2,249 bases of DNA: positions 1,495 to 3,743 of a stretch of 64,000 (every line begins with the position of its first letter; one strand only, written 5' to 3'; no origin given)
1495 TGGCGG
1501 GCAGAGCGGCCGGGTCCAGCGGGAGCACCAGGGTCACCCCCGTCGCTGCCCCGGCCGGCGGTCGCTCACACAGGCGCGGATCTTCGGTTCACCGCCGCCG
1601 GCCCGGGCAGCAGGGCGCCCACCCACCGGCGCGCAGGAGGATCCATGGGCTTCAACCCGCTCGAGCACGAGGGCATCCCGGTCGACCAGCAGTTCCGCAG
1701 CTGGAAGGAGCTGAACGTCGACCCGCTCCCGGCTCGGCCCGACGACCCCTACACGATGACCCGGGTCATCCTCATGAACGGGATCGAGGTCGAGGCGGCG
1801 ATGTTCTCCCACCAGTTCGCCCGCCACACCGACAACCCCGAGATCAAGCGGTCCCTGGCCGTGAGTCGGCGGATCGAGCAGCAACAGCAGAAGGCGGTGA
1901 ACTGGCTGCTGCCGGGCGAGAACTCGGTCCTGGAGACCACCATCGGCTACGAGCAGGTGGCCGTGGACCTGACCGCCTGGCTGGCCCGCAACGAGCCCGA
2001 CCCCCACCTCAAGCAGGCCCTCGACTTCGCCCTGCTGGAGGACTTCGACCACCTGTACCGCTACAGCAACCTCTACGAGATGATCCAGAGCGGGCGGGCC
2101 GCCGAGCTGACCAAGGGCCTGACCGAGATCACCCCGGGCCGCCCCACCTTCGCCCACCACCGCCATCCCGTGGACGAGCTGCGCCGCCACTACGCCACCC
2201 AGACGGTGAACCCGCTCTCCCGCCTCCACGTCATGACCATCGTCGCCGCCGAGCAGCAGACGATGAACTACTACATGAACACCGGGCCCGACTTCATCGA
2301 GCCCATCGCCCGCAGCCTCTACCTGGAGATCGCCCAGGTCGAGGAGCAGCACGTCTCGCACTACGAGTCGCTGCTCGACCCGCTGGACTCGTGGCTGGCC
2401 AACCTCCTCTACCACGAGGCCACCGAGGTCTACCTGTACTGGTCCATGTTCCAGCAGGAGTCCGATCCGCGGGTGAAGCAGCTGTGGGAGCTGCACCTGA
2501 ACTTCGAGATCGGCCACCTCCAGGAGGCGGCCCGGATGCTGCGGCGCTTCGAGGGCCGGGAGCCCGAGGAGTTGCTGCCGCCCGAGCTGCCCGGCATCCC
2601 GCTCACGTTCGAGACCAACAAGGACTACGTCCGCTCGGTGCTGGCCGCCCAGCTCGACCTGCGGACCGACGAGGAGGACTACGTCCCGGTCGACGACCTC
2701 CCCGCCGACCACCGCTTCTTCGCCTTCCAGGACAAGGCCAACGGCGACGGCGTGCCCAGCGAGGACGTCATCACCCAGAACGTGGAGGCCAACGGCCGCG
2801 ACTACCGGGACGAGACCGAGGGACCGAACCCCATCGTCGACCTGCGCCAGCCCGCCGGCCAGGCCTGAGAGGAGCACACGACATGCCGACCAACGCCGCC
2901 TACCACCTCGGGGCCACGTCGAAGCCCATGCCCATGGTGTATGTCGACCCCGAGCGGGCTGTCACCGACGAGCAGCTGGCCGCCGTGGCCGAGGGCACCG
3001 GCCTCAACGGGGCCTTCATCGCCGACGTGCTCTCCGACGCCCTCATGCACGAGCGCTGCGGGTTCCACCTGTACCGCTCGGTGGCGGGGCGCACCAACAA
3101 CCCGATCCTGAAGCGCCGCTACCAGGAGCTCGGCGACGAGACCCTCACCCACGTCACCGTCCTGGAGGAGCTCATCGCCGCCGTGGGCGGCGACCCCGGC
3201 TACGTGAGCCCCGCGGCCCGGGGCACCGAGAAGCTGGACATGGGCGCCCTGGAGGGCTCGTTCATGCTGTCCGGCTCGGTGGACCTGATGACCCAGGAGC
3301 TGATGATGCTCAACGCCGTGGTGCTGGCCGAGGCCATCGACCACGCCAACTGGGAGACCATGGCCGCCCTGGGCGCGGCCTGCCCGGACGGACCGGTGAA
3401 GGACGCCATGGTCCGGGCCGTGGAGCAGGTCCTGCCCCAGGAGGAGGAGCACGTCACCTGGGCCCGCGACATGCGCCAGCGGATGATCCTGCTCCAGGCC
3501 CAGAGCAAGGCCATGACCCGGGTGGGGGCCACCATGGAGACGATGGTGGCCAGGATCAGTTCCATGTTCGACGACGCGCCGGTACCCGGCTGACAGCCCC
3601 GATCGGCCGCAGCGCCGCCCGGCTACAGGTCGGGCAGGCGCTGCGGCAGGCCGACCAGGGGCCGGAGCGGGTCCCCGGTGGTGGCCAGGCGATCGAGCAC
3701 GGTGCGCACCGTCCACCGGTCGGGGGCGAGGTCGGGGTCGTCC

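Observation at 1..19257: About 19-kb general-stress/dormancy island wired by one recurring SigB/SigF-type promoter motif and carrying its own sigma factors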

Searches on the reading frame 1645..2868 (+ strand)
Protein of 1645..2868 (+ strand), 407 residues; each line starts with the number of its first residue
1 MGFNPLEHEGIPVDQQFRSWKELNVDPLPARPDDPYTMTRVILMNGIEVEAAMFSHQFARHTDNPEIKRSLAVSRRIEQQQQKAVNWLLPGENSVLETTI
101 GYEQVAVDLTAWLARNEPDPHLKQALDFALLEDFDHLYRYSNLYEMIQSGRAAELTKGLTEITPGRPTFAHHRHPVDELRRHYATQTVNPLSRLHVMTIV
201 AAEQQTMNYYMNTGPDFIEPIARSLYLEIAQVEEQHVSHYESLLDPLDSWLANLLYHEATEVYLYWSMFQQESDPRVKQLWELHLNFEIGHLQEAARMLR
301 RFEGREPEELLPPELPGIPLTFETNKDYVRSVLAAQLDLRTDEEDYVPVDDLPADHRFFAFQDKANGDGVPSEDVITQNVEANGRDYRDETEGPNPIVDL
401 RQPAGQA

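Call 8: search_protein_families(library=pfam, proteins=[window:1645-2868:+], max_evalue=0.01)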
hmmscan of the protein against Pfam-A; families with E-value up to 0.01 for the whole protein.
window:1645-2868:+ (407 aa): 0 families

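Call 12: search_protein_families(library=ncbifam, proteins=[window:1645-2868:+], max_evalue=0.001)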
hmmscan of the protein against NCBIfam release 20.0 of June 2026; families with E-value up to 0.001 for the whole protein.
window:1645-2868:+ (407 aa): 2 families
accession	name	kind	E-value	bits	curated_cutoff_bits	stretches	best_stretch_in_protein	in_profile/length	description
NF058679.1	EncB_fam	subfamily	7.8e-07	29.1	90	0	199-261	28-90/117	encapsulin nanocompartment ferritin-likeEncB family encapsulin nanocompartment ferritin-like cargo protein cargo protein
NF058678.1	EncB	exception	0.00076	19.7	210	0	196-249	15-68/160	encapsulin nanocompartment ferritin-like cargo protein EncB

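Call 56: search_protein_families(library=pfam, proteins=[window:1645-2868:+], max_evalue=5)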
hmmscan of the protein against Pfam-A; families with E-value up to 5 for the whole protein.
window:1645-2868:+ (407 aa): 0 families

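Call 65: find_encoding_contigs(protein=window:1645-2868:+, flank=10000, max_places=2)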
Protein window:1645-2868:+ (407 aa): no gene with exactly this product is on record in the collection.

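Call 70: search_solved_structures(query=window:1645-2868:+, max_evalue=1)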
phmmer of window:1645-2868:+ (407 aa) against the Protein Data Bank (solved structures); distinct sequences matched with E-value up to 1: 0.

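Call 72: find_homologous_proteins(query=window:1645-2868:+, max_evalue=1e-20)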
Query window:1645-2868:+ (407 aa): 8000 proteins with E <= 1e-20 among 8000 candidates; the best 120 are listed.
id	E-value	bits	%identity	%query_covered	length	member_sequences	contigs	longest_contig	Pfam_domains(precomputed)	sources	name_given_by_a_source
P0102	7.3e-276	933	100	100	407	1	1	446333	-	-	-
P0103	2.8e-236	802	85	100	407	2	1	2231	-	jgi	jgi:hypothetical protein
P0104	3.0e-221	753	80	100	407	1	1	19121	-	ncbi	ncbi:MAG TPA: hypothetical protein VF228_23485 [Iamia sp.]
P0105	3.7e-221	753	80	100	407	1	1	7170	-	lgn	-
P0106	1.4e-220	751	81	100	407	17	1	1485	-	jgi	jgi:hypothetical protein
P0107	1.7e-218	744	79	100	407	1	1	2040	-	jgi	jgi:hypothetical protein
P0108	1.0e-203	695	75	99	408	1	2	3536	-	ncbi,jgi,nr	ncbi:MAG TPA: hypothetical protein VHK88_19305 [Aquihabitans sp.]|jgi:hypothetical protein|nr:hypoth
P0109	1.4e-203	695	75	99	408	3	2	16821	-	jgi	jgi:hypothetical protein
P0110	2.0e-201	688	75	99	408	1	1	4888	-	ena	-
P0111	2.5e-201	687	73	99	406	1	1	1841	-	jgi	jgi:hypothetical protein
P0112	1.4e-199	681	74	99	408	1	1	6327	-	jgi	jgi:hypothetical protein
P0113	3.7e-199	680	74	99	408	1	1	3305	-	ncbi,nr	ncbi:MAG: hypothetical protein JWO77_2006 [Ilumatobacteraceae bacterium]|nr:hypothetical protein [Il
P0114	6.7e-196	669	79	89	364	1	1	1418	-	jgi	jgi:hypothetical protein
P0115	7.1e-195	666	71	99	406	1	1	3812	-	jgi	jgi:hypothetical protein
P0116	3.5e-194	664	70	99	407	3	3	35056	-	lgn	-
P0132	1.1e-188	646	70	100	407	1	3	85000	-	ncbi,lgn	ncbi:MAG: hypothetical protein AB7L17_08865 [Ilumatobacteraceae bacterium]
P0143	6.2e-187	640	70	99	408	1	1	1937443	-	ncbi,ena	-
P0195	1.1e-183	629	69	99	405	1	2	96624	-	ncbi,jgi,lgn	ncbi:MAG TPA: hypothetical protein VGO03_13530 [Acidimicrobiia bacterium]|jgi:hypothetical protein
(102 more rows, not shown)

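Call 73: find_encoding_contigs(protein=P0104, flank=10000, max_places=1)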
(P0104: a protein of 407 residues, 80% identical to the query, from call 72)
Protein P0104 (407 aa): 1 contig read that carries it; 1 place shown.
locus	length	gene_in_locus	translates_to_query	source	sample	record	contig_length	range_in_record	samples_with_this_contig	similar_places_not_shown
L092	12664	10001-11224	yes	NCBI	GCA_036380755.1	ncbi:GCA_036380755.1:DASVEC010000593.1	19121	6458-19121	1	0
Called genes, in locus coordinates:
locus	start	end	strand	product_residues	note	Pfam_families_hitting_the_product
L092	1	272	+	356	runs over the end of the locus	PF00075:RNase_H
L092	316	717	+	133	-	PF07883:Cupin_2 (weak)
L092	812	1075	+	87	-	-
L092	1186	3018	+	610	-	PF05378:Hydant_A_N, PF01968:Hydantoinase_A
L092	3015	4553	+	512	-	PF02538:Hydantoinase_B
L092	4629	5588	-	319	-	PF13676:TIR_2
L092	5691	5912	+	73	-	PF22513:FitA-like_RHH (weak)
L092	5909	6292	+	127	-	PF01850:PIN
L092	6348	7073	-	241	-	PF01590:GAF, PF13185:GAF_2, PF13492:GAF_3 (weak), PF03861:ANTAR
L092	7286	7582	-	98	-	-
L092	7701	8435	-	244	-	-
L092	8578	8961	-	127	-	PF07098:DUF1360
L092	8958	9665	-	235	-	PF13185:GAF_2, PF01590:GAF, PF03861:ANTAR (weak)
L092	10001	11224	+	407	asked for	-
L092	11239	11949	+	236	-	PF05974:DUF892 (weak)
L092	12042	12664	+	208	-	?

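Call 74: find_encoding_contigs(protein=P0132, flank=10000, max_places=1)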
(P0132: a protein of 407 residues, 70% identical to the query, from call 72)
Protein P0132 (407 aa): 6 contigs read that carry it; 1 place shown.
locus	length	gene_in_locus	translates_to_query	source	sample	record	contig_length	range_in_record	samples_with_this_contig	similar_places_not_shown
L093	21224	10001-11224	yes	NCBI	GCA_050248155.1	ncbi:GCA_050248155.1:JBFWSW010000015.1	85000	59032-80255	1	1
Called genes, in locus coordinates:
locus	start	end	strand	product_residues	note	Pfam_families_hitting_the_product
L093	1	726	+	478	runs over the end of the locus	PF00033:Cytochrome_B, PF13631:Cytochrom_B_N_2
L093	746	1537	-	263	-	PF00582:Usp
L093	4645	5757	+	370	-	PF02746:MR_MLE_N, PF13378:MR_MLE_C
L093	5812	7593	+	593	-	PF02776:TPP_enzyme_N, PF00205:TPP_enzyme_M, PF02775:TPP_enzyme_C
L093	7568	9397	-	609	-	PF19291:TREH_N, PF00723:Glyco_hydro_15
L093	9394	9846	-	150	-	PF27226:AF_1845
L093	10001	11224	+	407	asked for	-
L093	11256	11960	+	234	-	-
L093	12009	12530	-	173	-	-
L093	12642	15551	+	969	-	PF00486:Trans_reg_C, PF03704:BTAD, PF13432:TPR_16 (weak), PF13191:AAA_16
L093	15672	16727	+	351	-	PF21320:WHD_Rv2258c, PF00891:Methyltransf_2 (weak), PF13489:Methyltransf_23, PF02353:CMAS (weak), PF08241:Methyltransf_11, PF08242:Methyltransf_12, PF13649:Methyltransf_25, PF13847:Methyltransf_31, +1 more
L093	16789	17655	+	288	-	PF00753:Lactamase_B (weak), PF19583:ODP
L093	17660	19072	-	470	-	PF00361:Proton_antipo_M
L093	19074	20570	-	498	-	PF00361:Proton_antipo_M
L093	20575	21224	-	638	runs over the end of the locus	PF00361:Proton_antipo_M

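Call 75: find_encoding_contigs(protein=P0143, flank=10000, max_places=1)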
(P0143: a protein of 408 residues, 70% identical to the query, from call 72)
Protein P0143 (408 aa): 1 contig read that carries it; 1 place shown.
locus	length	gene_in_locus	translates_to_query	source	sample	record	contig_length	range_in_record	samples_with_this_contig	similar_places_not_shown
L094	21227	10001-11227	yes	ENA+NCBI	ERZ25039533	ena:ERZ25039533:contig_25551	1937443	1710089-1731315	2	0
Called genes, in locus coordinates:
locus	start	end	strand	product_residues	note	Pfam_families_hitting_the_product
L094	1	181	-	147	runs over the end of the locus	PF10604:Polyketide_cyc2, PF08327:AHSA1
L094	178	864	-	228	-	PF00106:adh_short, PF13561:adh_short_C2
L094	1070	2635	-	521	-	PF01266:DAO (weak), PF01494:FAD_binding_3 (weak), PF01593:Amino_oxidase, PF01946:Thi4 (weak), PF03486:HI0933_like (faint), PF13450:NAD_binding_8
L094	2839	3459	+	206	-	-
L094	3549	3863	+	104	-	-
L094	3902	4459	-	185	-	PF00486:Trans_reg_C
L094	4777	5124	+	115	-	PF01740:STAS, PF13466:STAS_2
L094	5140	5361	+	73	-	-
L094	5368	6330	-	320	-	-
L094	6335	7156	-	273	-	PF14518:Haem_oxygenas_2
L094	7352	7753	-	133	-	PF01740:STAS, PF13466:STAS_2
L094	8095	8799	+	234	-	PF01590:GAF, PF13185:GAF_2, PF03861:ANTAR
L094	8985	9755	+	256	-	PF13489:Methyltransf_23, PF13847:Methyltransf_31 (weak), PF08241:Methyltransf_11, PF08242:Methyltransf_12, PF13649:Methyltransf_25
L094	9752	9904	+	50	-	-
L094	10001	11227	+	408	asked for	-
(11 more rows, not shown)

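Call 76: find_encoding_contigs(protein=P0195, flank=10000, max_places=1)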
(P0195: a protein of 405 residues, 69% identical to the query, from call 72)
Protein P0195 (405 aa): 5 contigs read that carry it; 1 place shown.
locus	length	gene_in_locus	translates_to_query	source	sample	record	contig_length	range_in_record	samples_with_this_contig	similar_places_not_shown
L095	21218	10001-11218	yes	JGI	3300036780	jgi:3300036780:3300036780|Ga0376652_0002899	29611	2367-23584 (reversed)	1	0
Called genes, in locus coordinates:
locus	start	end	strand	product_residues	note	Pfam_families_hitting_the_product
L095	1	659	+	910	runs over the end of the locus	PF13191:AAA_16, PF13401:AAA_22 (weak), PF00196:GerE, PF08281:Sigma70_r4_2 (weak)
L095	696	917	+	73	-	-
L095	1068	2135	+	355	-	-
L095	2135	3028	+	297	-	PF00561:Abhydrolase_1, PF12697:Abhydrolase_6, PF12146:Hydrolase_4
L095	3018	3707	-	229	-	PF00702:Hydrolase, PF12710:HAD, PF13419:HAD_2, PF13242:Hydrolase_like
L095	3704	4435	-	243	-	-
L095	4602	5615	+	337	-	PF01734:Patatin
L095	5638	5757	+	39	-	-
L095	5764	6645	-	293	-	PF05721:PhyH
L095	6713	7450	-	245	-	PF13489:Methyltransf_23 (weak), PF13847:Methyltransf_31 (weak), PF08241:Methyltransf_11, PF08242:Methyltransf_12, PF13649:Methyltransf_25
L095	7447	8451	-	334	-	PF13641:Glyco_tranf_2_3 (weak)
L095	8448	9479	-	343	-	PF14518:Haem_oxygenas_2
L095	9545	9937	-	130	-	-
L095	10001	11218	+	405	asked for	-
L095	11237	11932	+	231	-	PF05974:DUF892 (faint)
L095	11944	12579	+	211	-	-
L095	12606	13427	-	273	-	PF13560:HTH_31, PF01381:HTH_3, PF13581:HATPase_c_2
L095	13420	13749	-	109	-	PF01740:STAS, PF13466:STAS_2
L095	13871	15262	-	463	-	PF13354:Beta-lactamase2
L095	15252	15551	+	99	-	-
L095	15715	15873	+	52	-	-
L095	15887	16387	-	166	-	PF13472:Lipase_GDSL_2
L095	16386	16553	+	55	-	-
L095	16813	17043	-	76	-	PF13577:SnoaL_4 (weak)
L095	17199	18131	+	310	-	PF23835:DUF7205 (faint), PF18914:DUF5666 (faint)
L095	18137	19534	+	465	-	-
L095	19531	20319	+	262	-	PF00005:ABC_tran, PF13304:AAA_21 (faint)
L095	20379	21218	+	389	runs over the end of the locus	PF12704:MacB_PCD, PF02687:FtsX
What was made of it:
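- On SigB/SigF/SigG subfamily of group-3 sigma factors (TIGR02980): A relative, L095, has an HTH-HATPase_c_2 gene plus STAS near its 407-aa operon (call 76).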

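Call 84: predict_structure(alignment_id=A3)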
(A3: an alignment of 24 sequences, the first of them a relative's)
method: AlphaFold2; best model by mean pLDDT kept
length: 407 residues; sequences in the alignment: 24
mean_pLDDT: 70.9   pTM: 0.72
mean pLDDT of the five models: 70.9, 68.4, 66.8, 66.0, 65.8
residues with pLDDT >= 90: 46; 70-90: 191; 50-70: 100; < 50: 70
segments of 3 or more residues with pLDDT < 50: 163-172, 177-186, 237-243, 337-344, 369-376, 385-397, 399-407
pLDDT, mean of each block of 10 residues (from residue 1): 85 79 70 84 81 77 86 86 82 77 84 82 76 78 73 76 42 46 52 64 65 57 64 53 58 87 90 89 92 94 91 84 79 58 52 69 55 50 50 44 40
secondary structure, 60 per line:
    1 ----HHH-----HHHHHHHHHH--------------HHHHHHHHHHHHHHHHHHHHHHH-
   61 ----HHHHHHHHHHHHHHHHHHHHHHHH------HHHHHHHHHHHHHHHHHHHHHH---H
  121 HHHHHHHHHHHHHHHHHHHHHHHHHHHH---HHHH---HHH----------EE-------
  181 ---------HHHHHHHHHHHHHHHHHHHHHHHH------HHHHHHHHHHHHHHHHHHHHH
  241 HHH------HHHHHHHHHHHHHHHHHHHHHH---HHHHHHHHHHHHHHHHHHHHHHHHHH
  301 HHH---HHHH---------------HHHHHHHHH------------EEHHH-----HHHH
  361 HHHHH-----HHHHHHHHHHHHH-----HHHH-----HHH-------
elements in order: H13-22 H37-59 H65-88 H95-116 H120-148 H152-155 H190-213 H220-243 H250-271 H275-303 H307-310 H326-334 H357-365 H371-383 H389-392

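Call 86: fold_search(model_id=the predicted structure, library=pdb)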
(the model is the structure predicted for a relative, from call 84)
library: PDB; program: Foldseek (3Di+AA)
matches with E <= 10: 441; with E <= 0.001: 0
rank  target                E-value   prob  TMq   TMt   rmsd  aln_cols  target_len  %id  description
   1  4dr0_B                7.3e-02  0.30  0.13  0.18  21.0       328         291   12  Crystal structure of Bacillus subtilis dimanganese(II) NrdF (released 2012-04-11)
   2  6qo5_A                1.5e-01  0.41  0.18  0.23  20.7       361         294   11  Crystal structure of apo (metal-free) ribonucleotide reductase NrdF from Bacillus anthracis (released 2019-08-21)
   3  6tqy_B                1.5e-01  0.35  0.17  0.22  19.9       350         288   11  Crystal structure of ribonucleotide reductase NrdF L61G variant from Bacillus anthracis anaerobically soaked with Fe(I (released 2020-04-15)
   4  6qo7_A                1.9e-01  0.23  0.14  0.19  21.2       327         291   10  Crystal structure of ribonucleotide reductase NrdF from Bacillus anthracis aerobically soaked with ferrous ions (photo (released 2019-08-21)
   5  6tqv_A                2.2e-01  0.33  0.18  0.23  19.3       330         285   11  Crystal structure of ribonucleotide reductase NrdF from Bacillus anthracis aerobically soaked with Fe(II) and Mn(II) i (released 2020-04-15)
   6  3n37                  2.2e-01  0.21  0.14  0.19  20.4       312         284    9  Ribonucleotide Reductase Dimanganese(II)-NrdF from Escherichia coli (released 2010-08-18)
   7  6qo8_A                2.3e-01  0.30  0.15  0.19  21.2       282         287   10  Crystal structure of ribonucleotide reductase NrdF from Bacillus anthracis anaerobically soaked with ferrous ions (released 2019-08-21)
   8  6tqv_B                2.9e-01  0.25  0.17  0.22  19.5       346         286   11  Crystal structure of ribonucleotide reductase NrdF from Bacillus anthracis aerobically soaked with Fe(II) and Mn(II) i (released 2020-04-15)
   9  4bmq_B                3.1e-01  0.25  0.17  0.22  19.3       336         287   11  Crystal Structure of Ribonucleotide Reductase apo-NrdF from Bacillus cereus (space group C2) (released 2014-03-19)
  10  7z3e_A                3.2e-01  0.23  0.17  0.21  19.4       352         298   10  XFEL structure of Class Ib ribonucleotide reductase dimanganese(II) NrdF in complex with hydroquinone NrdI from Bacill (released 2022-09-21)
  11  9bwx_C                3.2e-01  0.18  0.15  0.20  21.9       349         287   14  Consensus full-complex model for preturnover condition of Bacillus subtilis ribonucleotide reductase complex (released 2025-03-19)
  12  2rcc_B                3.7e-01  0.21  0.17  0.23  21.5       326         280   11  Crystal structure of putative class I ribonucleotide reductase (NP_241368.1) from Bacillus halodurans at 1.90 A resolu (released 2007-10-02)
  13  9by2_C                3.8e-01  0.18  0.15  0.20  20.8       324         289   13  Consensus full-complex model for product condition of Bacillus subtilis ribonucleotide reductase complex (released 2025-03-19)
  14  4dr0_A                4.1e-01  0.21  0.15  0.20  20.2       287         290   14  Crystal structure of Bacillus subtilis dimanganese(II) NrdF (released 2012-04-11)
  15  7z3d_A                4.1e-01  0.20  0.17  0.21  19.5       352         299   11  XFEL structure of Class Ib ribonucleotide reductase dimanganese(II) NrdF in complex with oxidized NrdI from Bacillus c (released 2022-09-21)
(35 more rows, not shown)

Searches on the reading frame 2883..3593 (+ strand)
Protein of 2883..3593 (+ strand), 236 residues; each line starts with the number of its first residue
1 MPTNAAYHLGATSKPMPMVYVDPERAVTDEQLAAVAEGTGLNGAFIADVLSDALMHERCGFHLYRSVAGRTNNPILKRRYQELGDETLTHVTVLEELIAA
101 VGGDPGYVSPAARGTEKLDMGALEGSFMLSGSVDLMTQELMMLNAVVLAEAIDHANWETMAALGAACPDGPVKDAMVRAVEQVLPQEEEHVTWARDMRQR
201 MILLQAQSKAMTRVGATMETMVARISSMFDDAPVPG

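Call 8: search_protein_families(library=pfam, proteins=[window:2883-3593:+], max_evalue=0.01)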
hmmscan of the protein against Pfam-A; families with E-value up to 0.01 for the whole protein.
window:2883-3593:+ (236 aa): 2 families
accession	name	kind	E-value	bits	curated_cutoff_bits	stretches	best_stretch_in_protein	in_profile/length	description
PF05974.18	DUF892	-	0.00023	21.7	23.7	1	48-194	8-146/159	Domain of unknown function (DUF892)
PF23406.1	ZNF380_CC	-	0.0081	17.1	28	0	169-201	7-39/81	ZNF380 coiled-coil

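Call 12: search_protein_families(library=ncbifam, proteins=[window:2883-3593:+], max_evalue=0.001)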
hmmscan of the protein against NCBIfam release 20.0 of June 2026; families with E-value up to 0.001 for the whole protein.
window:2883-3593:+ (236 aa): 0 families
